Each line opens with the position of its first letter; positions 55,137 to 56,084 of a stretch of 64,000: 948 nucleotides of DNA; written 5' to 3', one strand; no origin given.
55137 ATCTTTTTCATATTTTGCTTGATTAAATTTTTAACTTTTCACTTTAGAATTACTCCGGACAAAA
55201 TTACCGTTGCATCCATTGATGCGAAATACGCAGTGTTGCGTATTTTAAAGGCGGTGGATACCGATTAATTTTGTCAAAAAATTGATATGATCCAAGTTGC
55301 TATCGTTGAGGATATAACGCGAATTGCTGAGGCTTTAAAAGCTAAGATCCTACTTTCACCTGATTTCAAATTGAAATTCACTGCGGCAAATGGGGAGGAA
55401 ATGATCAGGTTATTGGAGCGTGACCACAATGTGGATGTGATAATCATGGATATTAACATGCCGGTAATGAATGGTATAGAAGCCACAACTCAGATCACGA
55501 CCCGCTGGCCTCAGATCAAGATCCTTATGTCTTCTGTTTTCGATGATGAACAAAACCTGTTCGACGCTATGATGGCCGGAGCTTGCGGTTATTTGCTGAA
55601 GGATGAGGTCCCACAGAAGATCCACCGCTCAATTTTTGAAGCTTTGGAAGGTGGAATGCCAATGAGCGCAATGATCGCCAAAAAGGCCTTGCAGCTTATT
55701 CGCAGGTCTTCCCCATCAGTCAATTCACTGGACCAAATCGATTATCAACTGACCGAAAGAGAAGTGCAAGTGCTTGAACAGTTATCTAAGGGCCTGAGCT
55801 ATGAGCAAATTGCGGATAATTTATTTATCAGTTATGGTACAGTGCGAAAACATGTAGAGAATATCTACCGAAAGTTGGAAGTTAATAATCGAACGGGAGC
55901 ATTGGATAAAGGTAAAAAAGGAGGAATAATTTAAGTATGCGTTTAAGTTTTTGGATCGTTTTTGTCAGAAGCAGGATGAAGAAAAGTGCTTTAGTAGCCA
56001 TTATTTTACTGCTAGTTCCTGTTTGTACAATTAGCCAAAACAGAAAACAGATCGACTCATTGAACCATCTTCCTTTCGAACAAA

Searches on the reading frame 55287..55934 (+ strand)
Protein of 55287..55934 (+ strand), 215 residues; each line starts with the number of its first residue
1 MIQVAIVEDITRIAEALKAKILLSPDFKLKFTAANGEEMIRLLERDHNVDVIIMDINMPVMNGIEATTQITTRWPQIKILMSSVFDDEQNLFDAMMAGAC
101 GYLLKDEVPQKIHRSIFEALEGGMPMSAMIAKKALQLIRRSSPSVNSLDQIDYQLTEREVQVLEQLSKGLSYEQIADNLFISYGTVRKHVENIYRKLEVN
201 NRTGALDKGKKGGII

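Call 5: search_protein_families(library=pfam, proteins=[window:55287-55934:+], max_evalue=0.01)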
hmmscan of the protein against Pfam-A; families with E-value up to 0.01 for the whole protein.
window:55287-55934:+ (215 aa): 5 families
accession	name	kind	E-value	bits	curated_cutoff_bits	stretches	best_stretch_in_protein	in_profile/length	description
PF00072.30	Response_reg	-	1.8e-22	80.1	30.2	1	4-116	1-110/111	Response regulator receiver domain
PF00196.25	GerE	-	1.2e-18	66.8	23.5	1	154-206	2-54/57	Bacterial regulatory proteins, luxR family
PF13384.12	HTH_23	-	0.00013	22.1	24.6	1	160-190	8-38/50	Homeodomain-like domain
PF08281.18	Sigma70_r4_2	-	0.00046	20.2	25.7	1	168-197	25-54/54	Sigma-70, region 4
PF04545.22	Sigma70_r4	-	0.0014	18.6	24.1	1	154-197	4-48/50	Sigma-70, region 4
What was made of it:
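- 55287..55934 (+): NarL/FixJ-type response regulator (215 aa) with phospho-acceptor D55. It is the presumed operator-binding protein. Pfam Response_reg 1.8e-22 and GerE 1.2e-18 (call 5).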

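Call 8: search_protein_families(library=ncbifam, proteins=[window:55287-55934:+], max_evalue=0.01)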
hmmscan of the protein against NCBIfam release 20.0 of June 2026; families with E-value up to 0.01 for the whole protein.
window:55287-55934:+ (215 aa): 101 families (the best 25 are shown)
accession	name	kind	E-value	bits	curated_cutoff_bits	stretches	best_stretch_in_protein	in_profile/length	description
NF007935.0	PRK10651.1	equivalog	6.2e-34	117.1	250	1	4-204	9-205/216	two-component system response regulator NarL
NF052445.1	RespRegMctR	equivalog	4.9e-30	104.5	300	1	2-202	2-192/205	two-component system response regulator MctR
NF007708.0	PRK10403.1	equivalog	2e-29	102.6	343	1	3-205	8-204/215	nitrate/nitrite response regulator protein NarP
NF047785.1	respo_reg_MadR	equivalog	6.8e-28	97.5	300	1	2-215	1-209/209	MadR family response regulator transcription factor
NF011896.0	PRK15369.1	equivalog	1.4e-27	96.7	242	1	2-207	4-202/211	two component system response regulator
NF007018.1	PRK09483.1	equivalog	2.5e-24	86.1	280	1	1-201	1-195/217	UvrY/SirA/GacA family response regulator transcription factor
NF007403.0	PRK09935.1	equivalog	9.2e-19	67.9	271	1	36-208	38-203/210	fimbria biosynthesis transcriptional regulator FimZ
NF007685.0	PRK10360.1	equivalog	9.1e-18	64.8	258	1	1-202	1-185/196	response regulator transcription factor UhpA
NF041830.1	RR_TF_ErdR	exception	1.5e-17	64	390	1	14-205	14-201/213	response regulator transcription factor ErdR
NF009206.0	PRK12555.1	subfamily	3.5e-17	62.4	342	1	2-106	1-105/340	chemotaxis-specific protein-glutamate methyltransferase CheB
NF001965.0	PRK00742.1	subfamily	6.1e-17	61.8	293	1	2-111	4-113/357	chemotaxis-specific protein-glutamate methyltransferase CheB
NF041367.1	CheY_Halo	equivalog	1.4e-16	60.9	200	1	6-106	3-100/114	chemotaxis protein CheY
NF007505.1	PRK10100.1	equivalog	7.1e-15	55.2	250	1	76-206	70-196/204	biofilm master transcriptional regulator CsgD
NF006900.1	PRK09390.1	equivalog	7.3e-12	45.2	255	1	3-201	6-189/203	response regulator FixJ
TIGR03020.2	EpsA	equivalog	1.5e-11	44.4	170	1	116-208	152-244/247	XrtB/PEP-CTERM-associated transcriptional regulator EpsA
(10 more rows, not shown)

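Call 10: find_homologous_proteins(query=window:55287-55934:+, max_evalue=1e-20)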
Query window:55287-55934:+ (215 aa): 6697 proteins with E <= 1e-20 among 7398 candidates; the best 120 are listed.
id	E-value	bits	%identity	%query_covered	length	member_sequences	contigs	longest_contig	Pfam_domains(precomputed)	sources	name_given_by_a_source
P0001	2.3e-133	460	100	100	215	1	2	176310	PF00196.26,PF00072.31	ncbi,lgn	-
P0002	6.3e-133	459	100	100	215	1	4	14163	PF00196.26,PF00072.31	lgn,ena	-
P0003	1.1e-127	441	94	100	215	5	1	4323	PF00196.26,PF00072.31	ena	-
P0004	4.3e-123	426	92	100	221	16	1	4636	PF00196.26,PF00072.31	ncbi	-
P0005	1.1e-118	412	89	100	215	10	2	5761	PF00196.26,PF00072.31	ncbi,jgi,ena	jgi:DNA-binding NarL/FixJ family response regulator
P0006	1.7e-117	408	87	100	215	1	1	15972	PF00196.26,PF00072.31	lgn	-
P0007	1.2e-116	405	88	100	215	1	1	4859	PF00196.26,PF00072.31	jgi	jgi:DNA-binding NarL/FixJ family response regulator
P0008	3.6e-116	404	87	100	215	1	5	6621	PF00196.26,PF00072.31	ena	-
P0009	4.8e-116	403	87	100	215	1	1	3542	PF00196.26,PF00072.31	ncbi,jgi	jgi:DNA-binding NarL/FixJ family response regulator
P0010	1.3e-115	402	87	100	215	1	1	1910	PF00196.26,PF00072.31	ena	-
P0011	5.7e-114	397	86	100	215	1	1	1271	PF00196.26,PF00072.31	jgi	-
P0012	1.1e-113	396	86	100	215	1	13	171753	PF00196.26,PF00072.31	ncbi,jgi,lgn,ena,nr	ncbi:MAG: response regulator transcription factor [Cryomorphaceae bacterium]|jgi:DNA-binding NarL/Fi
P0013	1.3e-111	389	83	100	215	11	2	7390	PF00196.26,PF00072.31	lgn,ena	-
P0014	2.4e-111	388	83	100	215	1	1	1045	PF00196.26,PF00072.31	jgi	jgi:DNA-binding NarL/FixJ family response regulator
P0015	5.6e-111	387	81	100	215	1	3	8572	PF00196.26,PF00072.31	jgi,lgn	-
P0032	3.0e-100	352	74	100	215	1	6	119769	PF00196.26,PF00072.31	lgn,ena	-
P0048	2.8e-93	329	72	100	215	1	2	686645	PF00196.26,PF00072.31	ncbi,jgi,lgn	jgi:DNA-binding NarL/FixJ family response regulator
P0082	2.5e-84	300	65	100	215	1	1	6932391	PF00196.26,PF00072.31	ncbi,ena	-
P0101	2.3e-82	294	63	100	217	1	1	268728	PF00196.26,PF00072.31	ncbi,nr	ncbi:MAG: response regulator transcription factor [Crocinitomicaceae bacterium]|nr:response regulato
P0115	6.9e-81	289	61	100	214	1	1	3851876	PF00196.26,PF00072.31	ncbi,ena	-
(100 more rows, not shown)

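Call 11: find_encoding_contigs(protein=P0012, flank=10000, max_places=2)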
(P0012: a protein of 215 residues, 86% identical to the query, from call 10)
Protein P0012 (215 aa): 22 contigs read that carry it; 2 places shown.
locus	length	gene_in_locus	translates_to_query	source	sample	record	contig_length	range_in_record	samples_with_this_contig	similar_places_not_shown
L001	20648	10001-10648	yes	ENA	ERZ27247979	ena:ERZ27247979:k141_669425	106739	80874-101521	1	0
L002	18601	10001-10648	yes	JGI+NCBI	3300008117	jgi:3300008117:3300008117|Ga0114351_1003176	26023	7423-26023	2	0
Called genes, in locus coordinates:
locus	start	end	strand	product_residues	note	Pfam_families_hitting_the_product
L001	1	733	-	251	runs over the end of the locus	PF00149:Metallophos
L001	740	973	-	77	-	-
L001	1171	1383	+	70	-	-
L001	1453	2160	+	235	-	PF00092:VWA, PF13519:VWA_2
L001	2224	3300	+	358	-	PF13672:PP2C_2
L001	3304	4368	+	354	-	PF26324:HopBF1_kinase (faint), PF00069:Pkinase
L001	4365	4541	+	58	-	-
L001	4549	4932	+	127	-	PF00293:NUDIX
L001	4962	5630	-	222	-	PF13367:PrsW-protease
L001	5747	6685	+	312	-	PF00389:2-Hacid_dh, PF02826:2-Hacid_dh_C, PF07991:KARI_N (weak)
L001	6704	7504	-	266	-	-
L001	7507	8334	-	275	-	-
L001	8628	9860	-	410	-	PF02012:BNR (faint), PF15899:BNR_6 (faint), PF25852:DUF6242_C, PF15902:Sortilin-Vps10, PF18962:Por_Secre_tail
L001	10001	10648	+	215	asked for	PF00072:Response_reg, PF00196:GerE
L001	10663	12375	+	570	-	PF00515:TPR_1 (faint), PF07719:TPR_2 (faint), PF13424:TPR_12, PF07730:HisKA_3, PF02518:HATPase_c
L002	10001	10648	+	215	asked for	PF00072:Response_reg, PF00196:GerE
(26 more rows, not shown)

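Call 12: find_encoding_contigs(protein=P0032, flank=10000, max_places=2)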
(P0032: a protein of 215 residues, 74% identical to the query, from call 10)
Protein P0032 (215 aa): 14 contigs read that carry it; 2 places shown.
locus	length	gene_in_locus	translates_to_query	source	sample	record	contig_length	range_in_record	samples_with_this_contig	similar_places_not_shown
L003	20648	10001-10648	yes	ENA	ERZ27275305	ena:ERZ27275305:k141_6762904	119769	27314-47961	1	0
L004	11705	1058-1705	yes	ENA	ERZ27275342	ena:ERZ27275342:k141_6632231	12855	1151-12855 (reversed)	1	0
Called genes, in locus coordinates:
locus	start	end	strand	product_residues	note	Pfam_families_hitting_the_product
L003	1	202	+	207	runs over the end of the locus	PF13585:CHU_C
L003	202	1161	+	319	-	PF11751:PorP_SprF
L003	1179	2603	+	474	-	PF05970:PIF1, PF13604:AAA_30, PF13245:AAA_19, PF13538:UvrD_C_2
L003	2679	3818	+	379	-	PF00155:Aminotran_1_2, PF00266:Aminotran_5 (weak), PF01041:DegT_DnrJ_EryC1, PF01053:Cys_Met_Meta_PP (weak), PF01212:Beta_elim_lyase (weak)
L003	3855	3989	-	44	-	-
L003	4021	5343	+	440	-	PF02558:ApbA (faint), PF02737:3HCDH_N (weak), PF03446:NAD_binding_2 (faint), PF03721:UDPG_MGDP_dh_N, PF00984:UDPG_MGDP_dh, PF03720:UDPG_MGDP_dh_C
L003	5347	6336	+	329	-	PF01073:3Beta_HSD, PF01370:Epimerase, PF02719:Polysacc_synt_2 (faint), PF04321:RmlD_sub_bind, PF07993:NAD_binding_4 (faint), PF16363:GDP_Man_Dehyd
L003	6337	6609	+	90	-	PF00708:Acylphosphatase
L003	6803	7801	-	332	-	PF18962:Por_Secre_tail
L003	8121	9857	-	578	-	-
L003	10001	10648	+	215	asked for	PF00072:Response_reg, PF00196:GerE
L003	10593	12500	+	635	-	PF07719:TPR_2 (faint), PF00515:TPR_1 (faint), PF13181:TPR_8 (faint), PF13374:TPR_10 (faint), PF17874:TPR_MalT (weak), PF13424:TPR_12, PF13424:TPR_12, PF07730:HisKA_3, +1 more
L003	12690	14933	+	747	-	PF00082:Peptidase_S8, PF18962:Por_Secre_tail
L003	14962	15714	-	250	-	PF00535:Glycos_transf_2, PF10111:Glyco_tranf_2_2, PF13641:Glyco_tranf_2_3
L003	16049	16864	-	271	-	PF18962:Por_Secre_tail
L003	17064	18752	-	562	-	PF00005:ABC_tran, PF02463:SMC_N (faint), PF13304:AAA_21 (faint), PF12848:ABC_tran_Xtn, PF00005:ABC_tran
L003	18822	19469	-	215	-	-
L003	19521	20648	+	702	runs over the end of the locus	PF00082:Peptidase_S8, PF18962:Por_Secre_tail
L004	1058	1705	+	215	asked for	PF00072:Response_reg, PF00196:GerE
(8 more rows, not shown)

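Call 13: find_encoding_contigs(protein=P0048, flank=10000, max_places=2)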
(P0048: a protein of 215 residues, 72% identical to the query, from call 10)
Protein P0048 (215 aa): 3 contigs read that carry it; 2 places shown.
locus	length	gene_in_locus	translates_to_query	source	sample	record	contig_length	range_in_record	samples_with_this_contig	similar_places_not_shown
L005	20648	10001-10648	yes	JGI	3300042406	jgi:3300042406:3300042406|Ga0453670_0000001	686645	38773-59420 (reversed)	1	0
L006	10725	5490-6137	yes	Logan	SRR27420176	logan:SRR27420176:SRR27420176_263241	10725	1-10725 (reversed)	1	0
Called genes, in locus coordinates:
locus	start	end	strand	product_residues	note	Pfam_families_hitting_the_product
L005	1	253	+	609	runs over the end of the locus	-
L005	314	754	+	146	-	PF07894:SACK1 (faint), PF13091:PLDc_2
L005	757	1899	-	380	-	PF00691:OmpA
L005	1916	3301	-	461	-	PF14356:DUF4403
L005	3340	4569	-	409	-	PF00180:Iso_dh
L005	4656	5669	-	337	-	PF18849:baeRF_family7 (faint), PF18845:baeRF_family3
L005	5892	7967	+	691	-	PF07676:PD40 (weak), PF00691:OmpA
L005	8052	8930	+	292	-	-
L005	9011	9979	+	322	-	-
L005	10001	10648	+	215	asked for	PF00072:Response_reg, PF00196:GerE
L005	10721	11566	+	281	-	-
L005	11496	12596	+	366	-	PF07730:HisKA_3, PF02518:HATPase_c (weak)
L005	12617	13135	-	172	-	PF08282:Hydrolase_3 (faint), PF13419:HAD_2 (faint), PF00702:Hydrolase (weak)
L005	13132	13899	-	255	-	PF10728:DUF2520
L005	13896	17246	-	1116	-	PF07517:SecA_DEAD, PF01043:SecA_PP_bind, PF21090:P-loop_SecA, PF07516:SecA_SW, PF02810:SEC-C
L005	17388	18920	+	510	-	PF00117:GATase, PF07722:Peptidase_C26, PF02540:NAD_synthase (weak), PF00958:GMP_synt_C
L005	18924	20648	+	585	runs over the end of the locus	PF01476:LysM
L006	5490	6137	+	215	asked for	PF00072:Response_reg, PF00196:GerE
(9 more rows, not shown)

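Call 16: find_encoding_contigs(protein=P0082, flank=10000, max_places=1)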
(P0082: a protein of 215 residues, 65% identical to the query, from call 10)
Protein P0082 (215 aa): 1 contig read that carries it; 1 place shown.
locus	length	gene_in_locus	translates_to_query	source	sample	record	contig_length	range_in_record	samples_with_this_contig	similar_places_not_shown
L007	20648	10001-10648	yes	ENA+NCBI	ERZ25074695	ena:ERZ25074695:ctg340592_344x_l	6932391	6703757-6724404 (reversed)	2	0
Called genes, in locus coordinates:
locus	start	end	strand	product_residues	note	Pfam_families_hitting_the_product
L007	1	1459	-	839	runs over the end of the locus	-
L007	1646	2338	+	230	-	-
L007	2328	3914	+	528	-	-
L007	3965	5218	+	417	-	-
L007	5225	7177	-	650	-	PF00355:Rieske, PF22543:Rieske_4 (faint), PF02776:TPP_enzyme_N, PF00205:TPP_enzyme_M, PF02775:TPP_enzyme_C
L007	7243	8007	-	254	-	-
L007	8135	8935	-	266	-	-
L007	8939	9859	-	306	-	-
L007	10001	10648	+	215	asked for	PF00072:Response_reg, PF00196:GerE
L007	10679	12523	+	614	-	PF07719:TPR_2 (faint), PF13181:TPR_8 (faint), PF13374:TPR_10 (faint), PF17874:TPR_MalT (faint), PF14938:SNAP (faint), PF13424:TPR_12, PF00515:TPR_1 (faint), PF07730:HisKA_3, +1 more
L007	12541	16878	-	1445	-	PF26628:DUF8202, PF03160:Calx-beta, PF26628:DUF8202, PF18962:Por_Secre_tail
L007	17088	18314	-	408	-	PF03051:Peptidase_C1_2 (weak), PF00112:Peptidase_C1 (weak)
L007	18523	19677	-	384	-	PF18174:HU-CCDC81_bac_1, PF18175:HU-CCDC81_bac_2, PF05036:SPOR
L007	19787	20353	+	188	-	PF13186:SPASM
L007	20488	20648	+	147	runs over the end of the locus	-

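Call 17: find_encoding_contigs(protein=P0115, flank=10000, max_places=1)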
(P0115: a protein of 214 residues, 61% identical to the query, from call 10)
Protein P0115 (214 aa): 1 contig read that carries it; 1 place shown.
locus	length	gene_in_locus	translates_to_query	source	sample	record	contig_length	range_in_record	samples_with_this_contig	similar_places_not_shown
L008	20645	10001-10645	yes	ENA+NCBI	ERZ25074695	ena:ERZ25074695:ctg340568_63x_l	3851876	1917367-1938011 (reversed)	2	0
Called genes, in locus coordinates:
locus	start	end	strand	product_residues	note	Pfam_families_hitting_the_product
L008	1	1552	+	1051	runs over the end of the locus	PF00873:ACR_tran, PF02355:SecD_SecF_C (faint), PF03176:MMPL (weak)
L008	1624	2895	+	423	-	PF02321:OEP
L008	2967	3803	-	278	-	PF11138:DUF2911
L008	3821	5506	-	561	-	PF00474:SSF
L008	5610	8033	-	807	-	PF02585:PIG-L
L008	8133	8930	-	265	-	-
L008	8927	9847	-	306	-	-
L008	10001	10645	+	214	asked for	PF00072:Response_reg, PF00196:GerE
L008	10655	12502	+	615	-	PF13181:TPR_8 (faint), PF00515:TPR_1 (faint), PF13176:TPR_7 (faint), PF13424:TPR_12, PF07719:TPR_2 (faint), PF07730:HisKA_3, PF02518:HATPase_c (weak)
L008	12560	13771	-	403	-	PF00112:Peptidase_C1 (weak), PF03051:Peptidase_C1_2 (weak)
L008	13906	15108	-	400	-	PF18174:HU-CCDC81_bac_1, PF18175:HU-CCDC81_bac_2, PF05036:SPOR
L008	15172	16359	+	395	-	PF13186:SPASM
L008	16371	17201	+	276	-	PF05099:TerB (weak), PF00226:DnaJ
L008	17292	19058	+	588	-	PF01343:Peptidase_S49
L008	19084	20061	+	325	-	PF01075:Glyco_transf_9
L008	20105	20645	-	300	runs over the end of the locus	PF00850:Hist_deacetyl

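Call 18: find_encoding_contigs(protein=P0101, flank=10000, max_places=1)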
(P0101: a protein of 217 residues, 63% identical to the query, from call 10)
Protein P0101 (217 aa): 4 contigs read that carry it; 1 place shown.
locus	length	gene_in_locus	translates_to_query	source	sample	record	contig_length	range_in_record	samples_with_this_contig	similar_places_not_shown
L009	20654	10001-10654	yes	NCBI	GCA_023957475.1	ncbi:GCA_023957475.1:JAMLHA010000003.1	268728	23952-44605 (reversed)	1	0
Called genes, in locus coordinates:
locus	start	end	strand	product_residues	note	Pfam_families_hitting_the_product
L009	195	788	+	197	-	-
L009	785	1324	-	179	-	-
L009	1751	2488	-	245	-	-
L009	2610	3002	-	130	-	PF01741:MscL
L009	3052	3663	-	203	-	PF21176:RecR_HhH, PF02132:RecR_ZnF, PF01751:Toprim, PF13662:Toprim_4, PF21175:RecR_C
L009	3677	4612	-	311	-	PF00126:HTH_1, PF03466:LysR_substrate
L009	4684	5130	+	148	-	PF00210:Ferritin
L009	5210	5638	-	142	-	-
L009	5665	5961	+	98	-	-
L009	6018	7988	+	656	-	PF01807:Zn_ribbon_DnaG, PF08275:DNAG_N, PF01751:Toprim, PF13155:Toprim_2, PF13362:Toprim_3 (weak), PF13662:Toprim_4, PF28534:DUF8430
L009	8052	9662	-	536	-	PF01293:PEPCK_ATP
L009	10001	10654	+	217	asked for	PF00072:Response_reg, PF00196:GerE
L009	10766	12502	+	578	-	PF07719:TPR_2 (faint), PF17874:TPR_MalT (faint), PF13181:TPR_8 (faint), PF13374:TPR_10 (faint), PF14938:SNAP (weak), PF13424:TPR_12, PF07730:HisKA_3, PF02518:HATPase_c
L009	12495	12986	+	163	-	PF07853:DUF1648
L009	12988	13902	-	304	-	PF00924:MS_channel_2nd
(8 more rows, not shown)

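Call 35: search_protein_families(library=pfam, proteins=[L005:5892-7964:+, L003:8124-9857:-], max_evalue=0.001)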
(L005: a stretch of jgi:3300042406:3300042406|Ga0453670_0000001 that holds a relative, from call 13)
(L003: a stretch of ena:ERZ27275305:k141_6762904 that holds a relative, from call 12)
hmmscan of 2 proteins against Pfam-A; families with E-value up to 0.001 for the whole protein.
L005:5892-7964:+ (691 aa): 2 families
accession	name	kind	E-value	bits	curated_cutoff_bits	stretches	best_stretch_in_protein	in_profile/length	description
PF00691.25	OmpA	-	1.5e-25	89.9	27.2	1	589-684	1-98/98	OmpA family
PF07676.18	PD40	-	4.5e-12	46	20.9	1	391-429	2-38/38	WD40-like Beta Propeller Repeat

L003:8124-9857:- (578 aa): 0 families

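Call 36: search_protein_families(library=pfam, proteins=[L007:8942-9859:-, L005:9011-9976:+], max_evalue=0.001)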
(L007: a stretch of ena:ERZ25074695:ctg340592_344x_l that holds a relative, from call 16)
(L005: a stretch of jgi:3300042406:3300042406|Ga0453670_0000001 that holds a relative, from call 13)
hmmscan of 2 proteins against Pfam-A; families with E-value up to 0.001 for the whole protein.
L007:8942-9859:- (306 aa): 0 families

L005:9011-9976:+ (322 aa): 0 families

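Call 56: search_solved_structures(query=window:55287-55934:+, max_evalue=1e-10)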
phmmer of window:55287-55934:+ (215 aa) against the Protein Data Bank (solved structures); distinct sequences matched with E-value up to 1e-10: 15.
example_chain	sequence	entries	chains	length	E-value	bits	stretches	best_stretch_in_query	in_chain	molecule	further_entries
5hev_A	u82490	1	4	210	8.8e-28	100.8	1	1-213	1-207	Response regulator protein VraR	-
4zmr_A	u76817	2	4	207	6.5e-26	94.6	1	3-213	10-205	Response regulator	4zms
4hye_A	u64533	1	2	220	8.4e-26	94.3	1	3-213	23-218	Response regulator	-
1a04_A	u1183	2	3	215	3.8e-25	92.2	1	4-205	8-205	NITRATE/NITRITE RESPONSE REGULATOR PROTEIN NARL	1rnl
4yn8_A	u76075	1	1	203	4.2e-23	85.5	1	46-210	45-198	Response regulator ChrA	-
7ve6_A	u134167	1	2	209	1.4e-22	83.7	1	2-206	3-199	Response regulator protein VraR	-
4gvp_A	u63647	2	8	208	1.5e-22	83.7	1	2-206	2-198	Response regulator protein vraR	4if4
3c3w_A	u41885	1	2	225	6.4e-19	71.8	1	2-205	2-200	TWO COMPONENT TRANSCRIPTIONAL REGULATORY PROTEIN DEVR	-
4ldz_A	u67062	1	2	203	6.6e-18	68.5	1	1-213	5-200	Transcriptional regulatory protein DesR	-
7od9_B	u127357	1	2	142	4e-14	56.2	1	2-112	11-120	Response regulator receiver protein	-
6ekg_Y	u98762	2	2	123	4.2e-14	56.1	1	2-112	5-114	Chemotaxis protein CheY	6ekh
4e7o_A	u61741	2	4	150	1.4e-12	51.1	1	3-125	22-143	Response regulator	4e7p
1yio_A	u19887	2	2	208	1.9e-12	50.7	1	5-202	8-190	response regulatory protein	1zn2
9xzo_A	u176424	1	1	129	5.9e-12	49.1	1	1-118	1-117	De novo protein M1X0B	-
6er7_A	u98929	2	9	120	7.5e-11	45.5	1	2-117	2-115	120aa long hypothetical chemotaxis protein (CheY)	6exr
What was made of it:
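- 55287..55934 (+): Closest solved structures are VraR, NarL and DevR (call 56).
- On NarL/FixJ (LuxR-type) response regulators: Full-length matches to the VraR, NarL, DevR and DesR structures (call 56).
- Closest known: DosR/DevR of Mycobacterium tuberculosis. Same: DevR is among the closest solved structures (3c3w, E = 6e-19, call 56).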

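Call 78: list_cluster_members(proteins=[window:55287-55934:+, window:53915-55147:-, window:52794-53648:-, window:51990-52790:-])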
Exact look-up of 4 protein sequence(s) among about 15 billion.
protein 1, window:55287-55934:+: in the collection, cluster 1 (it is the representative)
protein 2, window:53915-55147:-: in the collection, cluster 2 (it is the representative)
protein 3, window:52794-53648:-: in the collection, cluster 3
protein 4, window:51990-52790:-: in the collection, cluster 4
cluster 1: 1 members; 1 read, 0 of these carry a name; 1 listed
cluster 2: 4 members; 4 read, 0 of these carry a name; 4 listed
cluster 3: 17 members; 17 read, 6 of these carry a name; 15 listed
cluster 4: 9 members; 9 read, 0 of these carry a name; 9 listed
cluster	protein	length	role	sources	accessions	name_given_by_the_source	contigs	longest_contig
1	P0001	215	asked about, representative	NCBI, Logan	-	-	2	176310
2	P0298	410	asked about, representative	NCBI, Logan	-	-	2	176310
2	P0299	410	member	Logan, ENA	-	-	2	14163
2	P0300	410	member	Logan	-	-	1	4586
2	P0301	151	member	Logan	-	-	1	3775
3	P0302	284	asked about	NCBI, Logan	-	-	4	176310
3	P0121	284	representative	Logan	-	-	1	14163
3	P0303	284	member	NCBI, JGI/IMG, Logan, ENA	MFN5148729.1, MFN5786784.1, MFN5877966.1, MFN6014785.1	MAG: hypothetical protein ACK457_12530 [Flavobacteriia bacterium] | hypothetical protein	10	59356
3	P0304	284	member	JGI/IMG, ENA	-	hypothetical protein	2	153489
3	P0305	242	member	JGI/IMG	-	hypothetical protein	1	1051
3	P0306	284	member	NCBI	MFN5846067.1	MAG: hypothetical protein ACK46O_10200 [Flavobacteriia bacterium]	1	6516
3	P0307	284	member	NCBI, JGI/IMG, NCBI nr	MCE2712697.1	MAG: hypothetical protein LW688_09175 [Cryomorphaceae bacterium] | hypothetical protein [Cryomorphaceae bacterium]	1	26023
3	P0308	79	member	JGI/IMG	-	hypothetical protein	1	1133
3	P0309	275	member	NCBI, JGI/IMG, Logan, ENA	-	-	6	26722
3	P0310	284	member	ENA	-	-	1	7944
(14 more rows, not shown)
